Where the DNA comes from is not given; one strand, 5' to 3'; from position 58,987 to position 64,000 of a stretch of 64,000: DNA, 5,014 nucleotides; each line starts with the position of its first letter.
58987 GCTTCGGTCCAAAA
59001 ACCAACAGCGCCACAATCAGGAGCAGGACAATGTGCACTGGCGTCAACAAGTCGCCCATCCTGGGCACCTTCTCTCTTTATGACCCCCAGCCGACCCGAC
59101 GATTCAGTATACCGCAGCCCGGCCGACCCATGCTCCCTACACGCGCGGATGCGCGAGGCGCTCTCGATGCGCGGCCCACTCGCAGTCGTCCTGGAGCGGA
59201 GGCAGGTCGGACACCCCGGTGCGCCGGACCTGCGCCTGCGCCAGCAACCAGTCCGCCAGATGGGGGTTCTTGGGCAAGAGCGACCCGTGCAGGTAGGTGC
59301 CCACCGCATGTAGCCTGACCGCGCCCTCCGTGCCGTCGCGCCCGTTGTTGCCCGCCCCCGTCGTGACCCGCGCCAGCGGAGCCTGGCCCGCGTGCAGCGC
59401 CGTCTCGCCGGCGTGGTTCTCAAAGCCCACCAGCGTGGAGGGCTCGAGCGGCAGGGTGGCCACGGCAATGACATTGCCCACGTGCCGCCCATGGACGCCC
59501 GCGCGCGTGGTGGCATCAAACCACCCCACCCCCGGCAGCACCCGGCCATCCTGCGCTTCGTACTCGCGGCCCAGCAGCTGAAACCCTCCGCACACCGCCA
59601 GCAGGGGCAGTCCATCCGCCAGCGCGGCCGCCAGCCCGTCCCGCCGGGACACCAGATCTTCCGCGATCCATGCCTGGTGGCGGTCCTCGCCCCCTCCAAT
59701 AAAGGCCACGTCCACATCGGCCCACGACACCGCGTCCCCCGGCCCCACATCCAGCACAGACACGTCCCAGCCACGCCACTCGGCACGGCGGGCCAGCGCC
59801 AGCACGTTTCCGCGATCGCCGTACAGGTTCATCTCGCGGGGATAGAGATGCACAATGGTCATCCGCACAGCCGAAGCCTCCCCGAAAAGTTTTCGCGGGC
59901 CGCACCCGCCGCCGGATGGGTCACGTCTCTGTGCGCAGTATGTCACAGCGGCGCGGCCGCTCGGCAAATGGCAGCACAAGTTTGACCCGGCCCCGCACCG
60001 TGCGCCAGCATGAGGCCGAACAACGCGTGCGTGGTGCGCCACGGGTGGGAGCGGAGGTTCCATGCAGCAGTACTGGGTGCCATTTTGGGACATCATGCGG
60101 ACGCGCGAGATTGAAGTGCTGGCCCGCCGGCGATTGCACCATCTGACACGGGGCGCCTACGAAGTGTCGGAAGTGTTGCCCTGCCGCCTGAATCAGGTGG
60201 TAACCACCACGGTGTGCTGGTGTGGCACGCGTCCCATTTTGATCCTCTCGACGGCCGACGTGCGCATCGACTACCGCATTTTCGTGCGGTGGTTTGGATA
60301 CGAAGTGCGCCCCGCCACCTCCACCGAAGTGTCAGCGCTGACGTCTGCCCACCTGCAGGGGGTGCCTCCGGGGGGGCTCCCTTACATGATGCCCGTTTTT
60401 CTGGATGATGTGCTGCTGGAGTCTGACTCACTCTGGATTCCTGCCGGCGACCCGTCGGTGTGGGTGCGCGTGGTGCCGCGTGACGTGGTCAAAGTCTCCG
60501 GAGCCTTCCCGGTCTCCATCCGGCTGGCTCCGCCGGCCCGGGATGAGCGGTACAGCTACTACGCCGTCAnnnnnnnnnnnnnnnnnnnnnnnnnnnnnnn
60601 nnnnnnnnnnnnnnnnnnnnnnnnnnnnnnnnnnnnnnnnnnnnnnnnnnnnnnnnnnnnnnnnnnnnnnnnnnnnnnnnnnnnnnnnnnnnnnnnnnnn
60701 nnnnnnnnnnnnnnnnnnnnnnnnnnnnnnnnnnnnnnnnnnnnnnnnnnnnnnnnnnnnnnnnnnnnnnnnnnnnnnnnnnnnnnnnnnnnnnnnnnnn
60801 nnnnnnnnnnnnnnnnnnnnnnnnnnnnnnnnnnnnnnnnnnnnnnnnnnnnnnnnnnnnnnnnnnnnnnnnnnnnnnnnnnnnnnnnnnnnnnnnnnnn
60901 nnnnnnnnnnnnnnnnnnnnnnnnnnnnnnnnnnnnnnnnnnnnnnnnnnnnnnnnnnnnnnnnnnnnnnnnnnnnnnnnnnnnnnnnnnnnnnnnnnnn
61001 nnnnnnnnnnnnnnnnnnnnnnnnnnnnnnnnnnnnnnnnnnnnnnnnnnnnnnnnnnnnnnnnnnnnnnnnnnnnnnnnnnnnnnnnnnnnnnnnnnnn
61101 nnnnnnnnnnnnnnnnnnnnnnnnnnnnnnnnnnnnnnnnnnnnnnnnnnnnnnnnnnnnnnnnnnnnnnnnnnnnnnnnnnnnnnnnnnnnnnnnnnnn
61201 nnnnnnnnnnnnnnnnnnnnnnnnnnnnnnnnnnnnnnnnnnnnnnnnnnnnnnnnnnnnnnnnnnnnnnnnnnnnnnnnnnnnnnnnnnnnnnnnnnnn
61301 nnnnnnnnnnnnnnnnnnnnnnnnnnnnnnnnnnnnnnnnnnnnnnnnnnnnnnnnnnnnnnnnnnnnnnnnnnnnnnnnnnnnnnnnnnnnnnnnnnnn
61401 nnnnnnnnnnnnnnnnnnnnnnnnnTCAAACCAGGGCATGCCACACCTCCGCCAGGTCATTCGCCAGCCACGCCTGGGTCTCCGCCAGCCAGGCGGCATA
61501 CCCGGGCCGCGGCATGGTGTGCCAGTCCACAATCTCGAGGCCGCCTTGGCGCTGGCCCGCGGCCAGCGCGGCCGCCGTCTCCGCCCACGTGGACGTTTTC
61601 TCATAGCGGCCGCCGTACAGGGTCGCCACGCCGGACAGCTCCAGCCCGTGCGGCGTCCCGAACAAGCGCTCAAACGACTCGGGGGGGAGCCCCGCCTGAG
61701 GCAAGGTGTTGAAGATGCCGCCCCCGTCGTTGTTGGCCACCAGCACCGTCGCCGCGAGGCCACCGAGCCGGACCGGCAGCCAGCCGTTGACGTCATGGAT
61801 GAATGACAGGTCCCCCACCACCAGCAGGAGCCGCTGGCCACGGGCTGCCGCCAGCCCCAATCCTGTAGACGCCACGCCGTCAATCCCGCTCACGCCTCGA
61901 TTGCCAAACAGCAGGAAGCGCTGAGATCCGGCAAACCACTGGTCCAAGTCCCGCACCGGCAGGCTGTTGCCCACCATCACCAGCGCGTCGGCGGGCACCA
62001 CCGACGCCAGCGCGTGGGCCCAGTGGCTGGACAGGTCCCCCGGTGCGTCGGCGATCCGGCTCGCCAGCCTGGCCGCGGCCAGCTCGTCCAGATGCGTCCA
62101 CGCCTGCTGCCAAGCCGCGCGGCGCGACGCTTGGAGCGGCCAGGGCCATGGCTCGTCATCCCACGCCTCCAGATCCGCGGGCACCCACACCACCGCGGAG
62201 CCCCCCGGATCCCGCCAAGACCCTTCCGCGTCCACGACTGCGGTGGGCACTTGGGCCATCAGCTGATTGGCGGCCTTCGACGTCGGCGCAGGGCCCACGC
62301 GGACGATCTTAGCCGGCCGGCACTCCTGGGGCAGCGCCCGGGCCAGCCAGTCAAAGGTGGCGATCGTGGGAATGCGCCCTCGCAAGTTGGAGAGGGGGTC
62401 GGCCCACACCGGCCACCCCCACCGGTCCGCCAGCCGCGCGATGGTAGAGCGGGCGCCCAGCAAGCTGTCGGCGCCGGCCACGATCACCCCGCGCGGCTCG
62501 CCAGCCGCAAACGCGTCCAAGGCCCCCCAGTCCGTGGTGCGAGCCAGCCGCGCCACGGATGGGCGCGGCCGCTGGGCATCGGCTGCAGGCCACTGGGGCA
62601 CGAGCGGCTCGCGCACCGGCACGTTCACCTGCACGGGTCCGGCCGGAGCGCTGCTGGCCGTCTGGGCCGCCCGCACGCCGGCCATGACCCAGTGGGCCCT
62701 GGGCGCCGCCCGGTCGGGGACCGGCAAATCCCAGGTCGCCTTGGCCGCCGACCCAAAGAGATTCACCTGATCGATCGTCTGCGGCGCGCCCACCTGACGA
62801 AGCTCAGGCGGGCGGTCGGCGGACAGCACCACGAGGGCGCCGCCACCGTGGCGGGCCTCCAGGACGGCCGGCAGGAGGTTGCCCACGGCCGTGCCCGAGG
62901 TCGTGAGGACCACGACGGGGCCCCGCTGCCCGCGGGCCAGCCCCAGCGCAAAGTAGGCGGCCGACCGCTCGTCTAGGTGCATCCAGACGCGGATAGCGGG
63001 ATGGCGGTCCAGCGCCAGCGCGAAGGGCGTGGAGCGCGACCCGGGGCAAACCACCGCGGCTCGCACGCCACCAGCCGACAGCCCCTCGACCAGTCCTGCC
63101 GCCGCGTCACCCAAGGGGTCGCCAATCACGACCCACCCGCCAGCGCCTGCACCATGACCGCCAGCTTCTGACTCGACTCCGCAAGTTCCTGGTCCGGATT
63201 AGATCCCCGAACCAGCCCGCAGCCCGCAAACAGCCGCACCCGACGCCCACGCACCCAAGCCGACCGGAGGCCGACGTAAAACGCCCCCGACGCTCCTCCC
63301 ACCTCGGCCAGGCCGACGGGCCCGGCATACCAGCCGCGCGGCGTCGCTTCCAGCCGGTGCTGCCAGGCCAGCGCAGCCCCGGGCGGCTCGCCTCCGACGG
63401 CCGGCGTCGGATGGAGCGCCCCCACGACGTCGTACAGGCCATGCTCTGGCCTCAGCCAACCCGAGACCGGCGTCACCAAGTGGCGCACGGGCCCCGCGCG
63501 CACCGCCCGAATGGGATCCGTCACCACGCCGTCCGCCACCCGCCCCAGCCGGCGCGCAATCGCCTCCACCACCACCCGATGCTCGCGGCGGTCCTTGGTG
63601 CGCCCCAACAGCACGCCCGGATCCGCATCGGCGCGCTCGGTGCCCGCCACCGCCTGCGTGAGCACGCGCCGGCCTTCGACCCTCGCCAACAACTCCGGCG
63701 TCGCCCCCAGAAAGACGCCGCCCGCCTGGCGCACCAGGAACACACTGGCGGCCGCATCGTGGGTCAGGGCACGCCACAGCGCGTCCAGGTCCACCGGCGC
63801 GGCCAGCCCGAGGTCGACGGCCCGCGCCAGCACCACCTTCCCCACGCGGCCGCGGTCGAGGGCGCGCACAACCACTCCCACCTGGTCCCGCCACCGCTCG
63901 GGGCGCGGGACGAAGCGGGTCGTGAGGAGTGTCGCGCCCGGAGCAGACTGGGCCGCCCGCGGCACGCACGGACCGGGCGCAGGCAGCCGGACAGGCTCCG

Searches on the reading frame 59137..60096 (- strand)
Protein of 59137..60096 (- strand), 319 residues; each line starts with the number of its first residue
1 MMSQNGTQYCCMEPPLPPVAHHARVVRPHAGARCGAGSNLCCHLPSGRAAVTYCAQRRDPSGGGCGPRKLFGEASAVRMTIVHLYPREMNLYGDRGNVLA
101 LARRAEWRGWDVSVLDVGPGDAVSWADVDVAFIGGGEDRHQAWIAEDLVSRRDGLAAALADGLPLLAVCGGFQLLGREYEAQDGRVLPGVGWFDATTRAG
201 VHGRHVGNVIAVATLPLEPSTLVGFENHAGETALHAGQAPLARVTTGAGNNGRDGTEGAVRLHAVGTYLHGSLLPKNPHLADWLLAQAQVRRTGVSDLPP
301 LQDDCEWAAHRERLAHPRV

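Call 10: search_protein_families(library=pfam, proteins=[window:59137-60096:-])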
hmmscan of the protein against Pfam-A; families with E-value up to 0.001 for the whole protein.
window:59137-60096:- (319 aa): 1 family
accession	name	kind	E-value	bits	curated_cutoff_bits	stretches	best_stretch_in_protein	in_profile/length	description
PF07685.20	GATase_3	-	2.8e-35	122.2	27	1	80-277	1-195/196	CobB/CobQ-like glutamine amidotransferase domain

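Call 11: search_protein_families(library=ncbifam, proteins=[window:59137-60096:-])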
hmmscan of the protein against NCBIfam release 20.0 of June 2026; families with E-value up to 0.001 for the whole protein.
window:59137-60096:- (319 aa): 7 families
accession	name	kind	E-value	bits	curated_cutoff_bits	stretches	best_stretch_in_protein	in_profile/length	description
NF052463.1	L2IsogltmlsynGatDStaph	equivalog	1e-51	176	450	1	79-299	2-215/237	lipid II isoglutaminyl synthase subunit GatD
NF045636.1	isoglutsynth_GatD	equivalog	5.2e-43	147.2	400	1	77-294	16-231/258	lipid II isoglutaminyl synthase subunit GatD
NF001989.1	PRK00784.1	equivalog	2.3e-10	39.7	273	1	154-291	313-440/480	cobyric acid synthase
TIGR00313.1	cobQ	equivalog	7.5e-08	31.6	309.9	1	161-272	318-425/477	cobyric acid synthase CobQ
NF002204.1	PRK01077.1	equivalog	4.9e-06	25.7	254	1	126-270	276-417/420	cobyrinic acid a,c-diamide synthase CobB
TIGR00379.1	cobB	subfamily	0.00025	20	261.4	1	126-275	285-435/449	cobyrinic/hydrogenobyrinic acid a,c-diamide synthase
NF033195.1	F430_CfbB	exception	0.00033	19.6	560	1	124-272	286-438/451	Ni-sirohydrochlorin a,c-diamide synthase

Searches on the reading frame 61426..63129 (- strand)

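Call 10: search_protein_families(library=pfam, proteins=[window:61426-63129:-])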
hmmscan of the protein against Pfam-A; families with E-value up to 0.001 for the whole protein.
window:61426-63129:- (567 aa): 2 families
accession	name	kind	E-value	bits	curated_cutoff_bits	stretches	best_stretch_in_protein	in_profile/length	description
PF02776.23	TPP_enzyme_N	-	4.5e-21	75.3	26.8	1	10-123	4-118/119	Thiamine pyrophosphate enzyme, N-terminal TPP binding domain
PF16582.11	TPP_enzyme_M_2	-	2.3e-06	27.9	30.1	1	211-381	38-203/208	Middle domain of thiamine pyrophosphate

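Call 11: search_protein_families(library=ncbifam, proteins=[window:61426-63129:-])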
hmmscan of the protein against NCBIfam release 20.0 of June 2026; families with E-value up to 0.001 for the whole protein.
window:61426-63129:- (567 aa): 19 families
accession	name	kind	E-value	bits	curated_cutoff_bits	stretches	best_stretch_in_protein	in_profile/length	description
TIGR00173.1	menD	equivalog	1.3e-114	383.8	244.2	1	10-429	3-435/435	2-succinyl-5-enolpyruvyl-6-hydroxy-3-cyclohexene-1-carboxylic-acid synthase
NF006052.0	PRK08199.1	subfamily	4.2e-10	38.6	539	1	9-242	10-236/559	thiamine pyrophosphate protein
NF005470.0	PRK07064.1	equivalog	5e-10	39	495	1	34-241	32-233/552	thiamine pyrophosphate-binding protein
NF004516.0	PRK05858.1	equivalog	6.5e-10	38.2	587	1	44-254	47-251/548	acetolactate synthase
NF006203.0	PRK08327.1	equivalog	2.4e-09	36.2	456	1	8-242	10-254/571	thiamine pyrophosphate-requiring protein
NF005760.0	PRK07586.1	equivalog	5.5e-08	32.2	363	1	9-244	3-231/514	acetolactate synthase large subunit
NF006378.0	PRK08617.1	equivalog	6.5e-08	31.4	510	1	10-171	11-165/556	acetolactate synthase AlsS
NF006016.1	PRK08155.1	equivalog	9.9e-08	30.9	870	1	14-172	10-162/554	acetolactate synthase large subunit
TIGR02418.1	acolac_catab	equivalog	2.5e-07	29.5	551.1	1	13-142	5-133/539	acetolactate synthase AlsS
NF035927.1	TPP_ScyA_rel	subfamily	6.7e-07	28.3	1000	1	11-109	4-101/551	ScyA-related TPP-binding enzyme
NF006581.0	PRK09107.1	equivalog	1.6e-06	26.7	974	1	11-171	15-169/595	acetolactate synthase 3 large subunit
NF004919.0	PRK06276.1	equivalog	2.1e-06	26.3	866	1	10-171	4-158/582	acetolactate synthase large subunit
NF008431.0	PRK11269.1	equivalog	4.1e-06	25.6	791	1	13-241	10-234/591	glyoxylate carboligase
NF006187.0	PRK08322.1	equivalog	6.4e-06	24.9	509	1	9-141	4-135/548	acetolactate synthase large subunit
TIGR00118.1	acolac_lg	equivalog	1e-05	24.2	538.35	1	10-171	4-158/557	biosynthetic-type acetolactate synthase large subunit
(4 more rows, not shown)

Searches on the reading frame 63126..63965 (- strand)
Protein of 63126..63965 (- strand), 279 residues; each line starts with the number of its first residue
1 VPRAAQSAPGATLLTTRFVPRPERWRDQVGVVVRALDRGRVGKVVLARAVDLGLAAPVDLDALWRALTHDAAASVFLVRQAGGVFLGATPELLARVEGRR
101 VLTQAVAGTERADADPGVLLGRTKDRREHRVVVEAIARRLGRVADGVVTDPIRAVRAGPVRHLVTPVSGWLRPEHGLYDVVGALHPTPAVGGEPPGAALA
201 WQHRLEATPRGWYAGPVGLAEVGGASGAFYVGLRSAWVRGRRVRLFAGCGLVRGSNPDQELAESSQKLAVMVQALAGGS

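Call 10: search_protein_families(library=pfam, proteins=[window:63126-63965:-])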
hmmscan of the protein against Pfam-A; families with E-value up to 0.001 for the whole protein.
window:63126-63965:- (279 aa): 1 family
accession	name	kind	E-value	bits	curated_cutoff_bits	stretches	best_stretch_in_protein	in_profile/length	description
PF00425.24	Chorismate_bind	-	2.3e-56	191.7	27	1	23-267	3-257/257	chorismate binding enzyme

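Call 11: search_protein_families(library=ncbifam, proteins=[window:63126-63965:-])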
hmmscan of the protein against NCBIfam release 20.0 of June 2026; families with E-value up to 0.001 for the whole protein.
window:63126-63965:- (279 aa): 25 families
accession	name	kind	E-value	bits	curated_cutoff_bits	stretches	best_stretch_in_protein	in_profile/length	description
TIGR00543.1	isochor_syn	subfamily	2.2e-69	234.4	224.75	1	16-275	81-349/349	isochorismate synthase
NF005459.0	PRK07054.1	equivalog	8.8e-62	209.7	475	1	21-276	194-457/476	isochorismate synthase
NF005380.0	PRK06923.1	equivalog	2.1e-38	132.6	486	1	14-275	113-389/399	isochorismate synthase DhbC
NF011588.0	PRK15012.1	equivalog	5.9e-33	114.4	488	1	12-271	159-424/431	isochorismate synthase MenF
NF011591.0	PRK15016.1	equivalog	1.4e-31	110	624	1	19-274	123-387/391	isochorismate synthase EntC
TIGR01824.1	PabB-clade2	equivalog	3.2e-31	108.9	408.55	1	21-269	95-353/355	aminodeoxychorismate synthase, component I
TIGR01820.1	TrpE-arch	equivalog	6e-30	104.9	512.05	1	24-275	189-448/449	anthranilate synthase component I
TIGR03494.1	salicyl_syn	equivalog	6.8e-29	100.9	325.15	1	21-273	160-421/425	salicylate synthase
NF006563.0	PRK09070.1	equivalog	2.1e-26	92.6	514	1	14-275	174-444/447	aminodeoxychorismate synthase component I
TIGR00564.1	trpE_most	equivalog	1.5e-24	86.9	517.7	1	24-274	195-453/455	anthranilate synthase component I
NF005009.0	PRK06404.1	equivalog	3.9e-23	82.2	422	1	33-267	115-346/351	anthranilate synthase component I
NF010086.0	PRK13571.1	equivalog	8.7e-22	77.3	693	1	22-276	230-498/510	anthranilate synthase component I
TIGR00553.1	pabB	equivalog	2.5e-21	76.2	328.4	1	23-270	73-328/329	aminodeoxychorismate synthase component I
NF010089.0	PRK13574.1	equivalog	8.2e-21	74.5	527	1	29-275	164-418/421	anthranilate synthase component I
NF004530.0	PRK05877.1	equivalog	4.6e-20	72.2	383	1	20-275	158-415/425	aminodeoxychorismate synthase component I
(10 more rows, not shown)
